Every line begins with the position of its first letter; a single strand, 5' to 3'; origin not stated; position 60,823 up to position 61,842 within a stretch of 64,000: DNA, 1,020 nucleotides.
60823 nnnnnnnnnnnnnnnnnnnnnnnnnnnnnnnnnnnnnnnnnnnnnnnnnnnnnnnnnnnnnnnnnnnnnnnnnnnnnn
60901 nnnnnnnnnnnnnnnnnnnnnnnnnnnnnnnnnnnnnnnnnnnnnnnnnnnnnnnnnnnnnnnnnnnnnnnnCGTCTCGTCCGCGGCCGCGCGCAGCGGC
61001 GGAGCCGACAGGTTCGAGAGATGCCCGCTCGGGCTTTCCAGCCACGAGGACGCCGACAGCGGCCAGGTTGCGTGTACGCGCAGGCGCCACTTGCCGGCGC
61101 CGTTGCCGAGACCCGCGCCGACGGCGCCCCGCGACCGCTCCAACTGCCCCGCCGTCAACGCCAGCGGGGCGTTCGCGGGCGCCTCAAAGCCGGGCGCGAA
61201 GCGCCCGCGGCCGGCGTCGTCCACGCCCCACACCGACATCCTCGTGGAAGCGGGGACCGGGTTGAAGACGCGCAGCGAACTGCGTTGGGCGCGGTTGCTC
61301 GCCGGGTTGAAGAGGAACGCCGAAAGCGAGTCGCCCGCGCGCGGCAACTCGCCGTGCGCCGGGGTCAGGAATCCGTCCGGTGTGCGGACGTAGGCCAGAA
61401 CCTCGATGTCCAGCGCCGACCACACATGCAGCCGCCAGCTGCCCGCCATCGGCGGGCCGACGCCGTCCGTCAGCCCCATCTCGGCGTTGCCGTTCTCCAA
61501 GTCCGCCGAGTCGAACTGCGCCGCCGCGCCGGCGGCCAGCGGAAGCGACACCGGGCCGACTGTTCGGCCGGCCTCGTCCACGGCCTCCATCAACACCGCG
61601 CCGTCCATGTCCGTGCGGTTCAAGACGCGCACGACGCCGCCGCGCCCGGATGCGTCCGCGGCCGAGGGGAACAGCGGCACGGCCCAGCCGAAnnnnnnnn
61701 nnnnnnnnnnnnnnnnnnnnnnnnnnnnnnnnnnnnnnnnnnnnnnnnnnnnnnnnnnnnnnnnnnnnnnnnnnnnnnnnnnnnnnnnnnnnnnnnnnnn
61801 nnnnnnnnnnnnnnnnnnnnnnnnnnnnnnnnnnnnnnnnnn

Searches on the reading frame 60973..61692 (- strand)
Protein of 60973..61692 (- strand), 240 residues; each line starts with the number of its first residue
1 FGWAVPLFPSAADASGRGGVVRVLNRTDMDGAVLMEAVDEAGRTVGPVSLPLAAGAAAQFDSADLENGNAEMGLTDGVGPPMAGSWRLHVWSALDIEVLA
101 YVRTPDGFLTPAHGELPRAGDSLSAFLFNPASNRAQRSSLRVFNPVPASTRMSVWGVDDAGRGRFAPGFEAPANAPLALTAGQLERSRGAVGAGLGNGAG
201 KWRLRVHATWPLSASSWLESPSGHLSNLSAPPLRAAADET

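Call 62: predict_structure(alignment_id=A2)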
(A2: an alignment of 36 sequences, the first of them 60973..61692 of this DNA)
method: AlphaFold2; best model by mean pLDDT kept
length: 240 residues; sequences in the alignment: 36
mean_pLDDT: 93.3   pTM: 0.87
mean pLDDT of the five models: 93.3, 92.3, 92.0, 91.4, 89.5
residues with pLDDT >= 90: 216; 70-90: 13; 50-70: 11; < 50: 0
segments of 3 or more residues with pLDDT < 50: none
pLDDT, mean of each block of 10 residues (from residue 1): 92 95 98 96 95 98 98 95 93 97 96 94 96 96 95 96 94 94 84 84 95 96 94 67
secondary structure, 60 per line:
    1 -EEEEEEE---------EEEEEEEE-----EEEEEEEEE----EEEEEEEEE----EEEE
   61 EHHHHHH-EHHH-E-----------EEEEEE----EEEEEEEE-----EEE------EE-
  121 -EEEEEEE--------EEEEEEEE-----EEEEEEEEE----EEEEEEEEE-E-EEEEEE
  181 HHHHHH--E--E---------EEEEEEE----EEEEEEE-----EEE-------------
elements in order: E2-8 E18-25 E31-39 E44-52 E57-61 H62-67 E86-91 E96-103 E109-111 E122-128 E137-144 E150-158 E163-171 E175-180 H181-186 E202-208 E213-219 E225-227

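Call 64: fold_search(model_id=the predicted structure, library=pdb)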
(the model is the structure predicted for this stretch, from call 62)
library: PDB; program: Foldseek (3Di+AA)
matches with E <= 10: 1088; with E <= 0.001: 2
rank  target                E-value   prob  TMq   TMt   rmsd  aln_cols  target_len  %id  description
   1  1nug_B                5.3e-04  0.69  0.18  0.08  17.1       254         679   10  Role of Calcium Ions in the Activation and Activity of the Transglutaminase 3 Enzyme (2 calciums, 1 Mg, inactive form) (released 2003-04-22)
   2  8oxy_A                6.0e-04  0.75  0.19  0.08  17.0       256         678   10  Transglutaminase 3 without calcium in complex with DH patient-derived Fab DH63-B02 (released 2023-10-18)
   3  5t9a_B                1.2e-03  0.60  0.19  0.08  15.7       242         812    9  Crystal structure of BuGH2Cwt (released 2017-09-13)
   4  7kwb_A                1.5e-03  0.77  0.23  0.14  18.6       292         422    9  Surface glycan-binding protein B from Bacteroides thetaiotaomicron (released 2021-02-17)
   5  6i56_C                2.0e-03  0.69  0.24  0.22  25.2       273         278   11  Crystal structure of PBSX exported protein XepA (released 2019-11-20)
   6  6i56_D                2.1e-03  0.75  0.25  0.22  26.2       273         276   12  Crystal structure of PBSX exported protein XepA (released 2019-11-20)
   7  6i56_B                2.1e-03  0.69  0.24  0.22  25.5       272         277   11  Crystal structure of PBSX exported protein XepA (released 2019-11-20)
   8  8oxv_A                2.7e-03  0.54  0.19  0.08  17.3       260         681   10  Transglutaminase 3 zymogen in complex with DH patient-derived Fab DH63-B02 (released 2023-10-18)
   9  5t9a_C                2.7e-03  0.44  0.18  0.07  15.7       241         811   10  Crystal structure of BuGH2Cwt (released 2017-09-13)
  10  6i56_A                2.8e-03  0.66  0.24  0.22  25.1       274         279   10  Crystal structure of PBSX exported protein XepA (released 2019-11-20)
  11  5t9g_B                4.0e-03  0.47  0.19  0.08  15.6       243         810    9  Crystal structure of BuGH2Cwt in complex with Galactoisofagomine (released 2017-09-13)
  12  2vzu_A                4.2e-03  0.13  0.13  0.06  18.6       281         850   11  Complex of Amycolatopsis orientalis exo-chitosanase CsxA D469A with PNP-beta-D-glucosamine (released 2008-10-14)
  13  6qe7_C                4.4e-03  0.47  0.22  0.20  20.4       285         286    8  anti-sigma factor domain-containing protein (released 2019-06-12)
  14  6ans_A                4.7e-03  0.80  0.27  0.19  15.5       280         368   10  Crystal structure of a putative uncharacterized protein from Burkholderia cenocepacia (released 2017-08-30)
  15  7vrp_A                4.9e-03  0.33  0.21  0.13  19.9       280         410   10  Structure of infectious bursal disease virus Gx strain (released 2022-03-30)
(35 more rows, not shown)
